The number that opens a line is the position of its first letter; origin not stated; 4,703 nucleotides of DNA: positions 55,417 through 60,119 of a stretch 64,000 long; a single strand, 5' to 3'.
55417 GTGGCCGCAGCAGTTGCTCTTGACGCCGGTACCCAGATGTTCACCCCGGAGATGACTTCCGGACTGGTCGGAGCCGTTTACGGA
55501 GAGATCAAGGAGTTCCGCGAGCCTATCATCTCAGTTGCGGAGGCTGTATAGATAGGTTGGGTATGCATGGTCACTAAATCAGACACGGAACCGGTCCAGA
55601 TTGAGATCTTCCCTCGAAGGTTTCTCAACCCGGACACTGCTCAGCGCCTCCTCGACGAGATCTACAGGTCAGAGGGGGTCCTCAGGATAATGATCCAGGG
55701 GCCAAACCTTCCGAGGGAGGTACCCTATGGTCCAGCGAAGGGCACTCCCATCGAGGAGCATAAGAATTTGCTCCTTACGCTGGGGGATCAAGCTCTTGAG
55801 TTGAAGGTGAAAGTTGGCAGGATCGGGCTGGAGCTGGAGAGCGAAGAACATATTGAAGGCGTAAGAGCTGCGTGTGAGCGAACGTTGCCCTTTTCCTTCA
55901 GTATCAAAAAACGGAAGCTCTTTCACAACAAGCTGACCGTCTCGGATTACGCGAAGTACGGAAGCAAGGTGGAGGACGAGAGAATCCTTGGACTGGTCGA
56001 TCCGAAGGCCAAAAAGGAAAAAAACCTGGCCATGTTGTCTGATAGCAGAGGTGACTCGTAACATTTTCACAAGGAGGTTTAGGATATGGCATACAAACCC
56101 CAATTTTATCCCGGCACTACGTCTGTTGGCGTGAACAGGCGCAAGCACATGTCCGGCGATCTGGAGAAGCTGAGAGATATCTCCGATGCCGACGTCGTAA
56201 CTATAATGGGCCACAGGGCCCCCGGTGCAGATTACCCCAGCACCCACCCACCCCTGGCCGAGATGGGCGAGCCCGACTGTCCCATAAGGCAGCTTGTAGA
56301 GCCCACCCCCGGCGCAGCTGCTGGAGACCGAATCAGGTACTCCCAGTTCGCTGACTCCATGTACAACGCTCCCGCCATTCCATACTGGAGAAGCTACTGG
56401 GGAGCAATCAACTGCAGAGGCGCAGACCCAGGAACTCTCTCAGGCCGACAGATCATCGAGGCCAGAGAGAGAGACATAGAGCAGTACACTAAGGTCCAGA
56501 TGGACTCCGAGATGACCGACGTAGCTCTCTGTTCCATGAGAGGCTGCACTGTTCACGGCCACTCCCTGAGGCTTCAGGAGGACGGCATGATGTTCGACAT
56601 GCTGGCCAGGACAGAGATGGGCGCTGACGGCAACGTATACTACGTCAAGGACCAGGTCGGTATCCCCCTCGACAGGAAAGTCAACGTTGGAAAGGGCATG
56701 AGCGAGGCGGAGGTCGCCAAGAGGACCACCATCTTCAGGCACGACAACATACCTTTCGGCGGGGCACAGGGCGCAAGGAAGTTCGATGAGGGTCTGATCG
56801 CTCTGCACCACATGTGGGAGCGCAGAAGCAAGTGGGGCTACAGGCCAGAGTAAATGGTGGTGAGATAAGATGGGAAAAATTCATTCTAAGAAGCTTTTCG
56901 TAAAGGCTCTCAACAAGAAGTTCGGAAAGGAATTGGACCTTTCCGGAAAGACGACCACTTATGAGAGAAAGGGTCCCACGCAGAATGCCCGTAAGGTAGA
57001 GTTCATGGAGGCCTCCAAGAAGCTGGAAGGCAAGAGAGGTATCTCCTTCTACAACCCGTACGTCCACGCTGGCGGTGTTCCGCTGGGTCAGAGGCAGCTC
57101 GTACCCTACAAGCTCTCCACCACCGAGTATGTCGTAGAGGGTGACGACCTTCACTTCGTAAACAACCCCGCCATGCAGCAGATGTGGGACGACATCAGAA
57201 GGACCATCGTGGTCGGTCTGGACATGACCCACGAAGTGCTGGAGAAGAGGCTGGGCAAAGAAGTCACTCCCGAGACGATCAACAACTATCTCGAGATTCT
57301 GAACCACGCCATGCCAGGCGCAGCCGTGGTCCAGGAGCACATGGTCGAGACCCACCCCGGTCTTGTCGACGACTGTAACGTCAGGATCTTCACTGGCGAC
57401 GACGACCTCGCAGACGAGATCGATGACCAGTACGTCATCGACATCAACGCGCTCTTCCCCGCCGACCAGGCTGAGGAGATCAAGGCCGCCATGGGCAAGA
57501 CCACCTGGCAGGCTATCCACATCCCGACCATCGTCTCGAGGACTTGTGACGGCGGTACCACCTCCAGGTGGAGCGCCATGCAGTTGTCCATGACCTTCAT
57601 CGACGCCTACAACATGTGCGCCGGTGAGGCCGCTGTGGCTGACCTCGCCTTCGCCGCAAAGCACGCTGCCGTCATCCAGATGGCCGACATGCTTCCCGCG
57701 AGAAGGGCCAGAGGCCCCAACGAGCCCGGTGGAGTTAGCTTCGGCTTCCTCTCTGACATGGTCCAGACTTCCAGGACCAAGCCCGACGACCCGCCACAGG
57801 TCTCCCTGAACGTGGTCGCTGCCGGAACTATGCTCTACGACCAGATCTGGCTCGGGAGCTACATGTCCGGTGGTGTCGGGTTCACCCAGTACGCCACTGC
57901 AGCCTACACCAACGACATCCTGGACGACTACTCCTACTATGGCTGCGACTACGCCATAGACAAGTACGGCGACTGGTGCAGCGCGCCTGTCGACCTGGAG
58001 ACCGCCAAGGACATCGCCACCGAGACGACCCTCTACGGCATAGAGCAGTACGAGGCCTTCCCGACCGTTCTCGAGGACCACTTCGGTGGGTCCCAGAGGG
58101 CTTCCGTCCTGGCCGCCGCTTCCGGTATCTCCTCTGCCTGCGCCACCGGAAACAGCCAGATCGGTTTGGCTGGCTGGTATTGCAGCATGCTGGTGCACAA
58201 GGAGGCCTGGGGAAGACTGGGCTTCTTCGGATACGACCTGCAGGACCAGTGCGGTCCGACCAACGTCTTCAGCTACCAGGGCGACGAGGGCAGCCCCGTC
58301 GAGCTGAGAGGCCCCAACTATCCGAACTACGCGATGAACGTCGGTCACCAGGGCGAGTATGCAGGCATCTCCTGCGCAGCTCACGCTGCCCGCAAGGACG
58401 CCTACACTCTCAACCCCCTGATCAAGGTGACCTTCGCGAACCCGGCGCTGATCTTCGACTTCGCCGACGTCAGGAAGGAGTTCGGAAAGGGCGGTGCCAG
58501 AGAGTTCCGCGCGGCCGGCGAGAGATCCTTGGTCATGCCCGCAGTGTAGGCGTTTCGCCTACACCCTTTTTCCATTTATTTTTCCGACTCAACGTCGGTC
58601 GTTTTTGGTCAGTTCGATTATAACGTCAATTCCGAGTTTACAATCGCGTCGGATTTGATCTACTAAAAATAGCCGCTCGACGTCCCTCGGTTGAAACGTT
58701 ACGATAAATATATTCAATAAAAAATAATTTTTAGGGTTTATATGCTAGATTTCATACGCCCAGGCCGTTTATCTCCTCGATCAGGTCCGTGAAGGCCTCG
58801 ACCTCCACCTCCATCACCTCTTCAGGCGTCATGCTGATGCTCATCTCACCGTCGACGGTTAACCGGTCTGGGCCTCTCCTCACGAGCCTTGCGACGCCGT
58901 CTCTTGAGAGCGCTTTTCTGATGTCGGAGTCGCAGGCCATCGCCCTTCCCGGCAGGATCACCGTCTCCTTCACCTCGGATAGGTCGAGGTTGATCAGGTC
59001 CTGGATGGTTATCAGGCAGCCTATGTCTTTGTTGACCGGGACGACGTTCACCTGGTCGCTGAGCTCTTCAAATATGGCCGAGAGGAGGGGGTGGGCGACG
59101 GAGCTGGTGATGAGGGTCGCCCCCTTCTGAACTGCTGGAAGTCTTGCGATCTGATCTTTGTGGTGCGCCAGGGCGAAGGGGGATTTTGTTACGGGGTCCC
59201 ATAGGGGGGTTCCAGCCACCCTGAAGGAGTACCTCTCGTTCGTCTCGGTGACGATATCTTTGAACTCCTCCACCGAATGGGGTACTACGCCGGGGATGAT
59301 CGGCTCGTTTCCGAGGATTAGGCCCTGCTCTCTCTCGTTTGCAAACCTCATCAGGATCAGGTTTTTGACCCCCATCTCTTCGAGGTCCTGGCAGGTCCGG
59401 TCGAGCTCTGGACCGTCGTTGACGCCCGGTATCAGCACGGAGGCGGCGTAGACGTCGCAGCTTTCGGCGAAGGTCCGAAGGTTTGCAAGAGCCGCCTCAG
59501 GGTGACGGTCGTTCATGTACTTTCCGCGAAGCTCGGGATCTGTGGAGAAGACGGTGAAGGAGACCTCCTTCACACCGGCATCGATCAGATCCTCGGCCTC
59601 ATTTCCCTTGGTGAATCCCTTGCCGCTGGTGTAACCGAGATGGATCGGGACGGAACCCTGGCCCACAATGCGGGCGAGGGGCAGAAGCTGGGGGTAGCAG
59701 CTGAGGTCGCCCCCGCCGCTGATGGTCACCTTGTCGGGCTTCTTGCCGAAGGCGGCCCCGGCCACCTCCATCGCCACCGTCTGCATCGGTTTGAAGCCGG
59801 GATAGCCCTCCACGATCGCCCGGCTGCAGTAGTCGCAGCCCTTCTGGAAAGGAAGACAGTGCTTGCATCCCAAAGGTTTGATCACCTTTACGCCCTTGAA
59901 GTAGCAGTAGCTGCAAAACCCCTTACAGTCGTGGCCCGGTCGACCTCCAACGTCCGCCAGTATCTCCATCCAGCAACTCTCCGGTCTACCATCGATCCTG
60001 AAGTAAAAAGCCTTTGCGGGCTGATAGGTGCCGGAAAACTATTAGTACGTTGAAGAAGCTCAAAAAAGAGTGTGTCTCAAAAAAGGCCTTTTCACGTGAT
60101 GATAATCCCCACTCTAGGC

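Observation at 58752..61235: Uncharacterised anSME-like SPASM radical-SAM gene head-to-head with mmp10 directly behind mcrA: candidate new MCR maturation enzyme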

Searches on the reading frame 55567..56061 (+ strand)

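Call 3: search_protein_families(library=pfam, proteins=[window:55567-56061:+])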
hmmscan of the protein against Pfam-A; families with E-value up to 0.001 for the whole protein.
window:55567-56061:+ (164 aa): 1 family
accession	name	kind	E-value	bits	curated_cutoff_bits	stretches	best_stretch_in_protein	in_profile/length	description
PF02505.19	MCR_D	-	9.2e-55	184.8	25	1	11-152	1-141/142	Methyl-coenzyme M reductase operon protein D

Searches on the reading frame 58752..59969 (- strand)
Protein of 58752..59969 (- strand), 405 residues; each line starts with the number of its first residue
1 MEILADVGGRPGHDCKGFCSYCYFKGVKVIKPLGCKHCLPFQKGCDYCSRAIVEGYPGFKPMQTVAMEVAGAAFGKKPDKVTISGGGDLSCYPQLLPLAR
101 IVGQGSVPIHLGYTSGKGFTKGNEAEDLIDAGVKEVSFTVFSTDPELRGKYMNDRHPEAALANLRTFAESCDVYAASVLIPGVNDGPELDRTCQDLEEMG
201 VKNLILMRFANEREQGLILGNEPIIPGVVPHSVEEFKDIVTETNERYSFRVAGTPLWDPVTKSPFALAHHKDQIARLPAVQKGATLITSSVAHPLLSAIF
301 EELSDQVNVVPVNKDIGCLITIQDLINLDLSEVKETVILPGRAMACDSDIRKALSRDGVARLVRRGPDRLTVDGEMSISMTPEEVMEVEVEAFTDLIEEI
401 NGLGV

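Call 3: search_protein_families(library=pfam, proteins=[window:58752-59969:-])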
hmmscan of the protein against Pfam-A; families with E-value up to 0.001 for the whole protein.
window:58752-59969:- (405 aa): 2 families
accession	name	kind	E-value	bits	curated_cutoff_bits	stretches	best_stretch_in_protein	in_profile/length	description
PF04055.27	Radical_SAM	-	1.7e-12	48.3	29.5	1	13-186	5-157/166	Radical SAM superfamily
PF19238.5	Radical_SAM_2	-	1.2e-08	35.2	26.7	1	123-199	67-144/151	Radical SAM-like domain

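Call 4: search_protein_families(library=ncbifam, proteins=[window:58752-59969:-], max_evalue=0.01)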
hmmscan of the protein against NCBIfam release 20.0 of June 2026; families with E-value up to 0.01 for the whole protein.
window:58752-59969:- (405 aa): 2 families
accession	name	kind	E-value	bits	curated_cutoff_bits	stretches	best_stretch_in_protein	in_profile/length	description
TIGR03278.1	methan_mark_10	equivalog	1.5e-176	587.1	350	1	7-404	1-403/404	methyl coenzyme M reductase-arginine methyltransferase Mmp10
TIGR03279.1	cyano_FeS_chp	hypoth_equivalog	1.1e-05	24.4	574.7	1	138-199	144-206/433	TIGR03279 family radical SAM protein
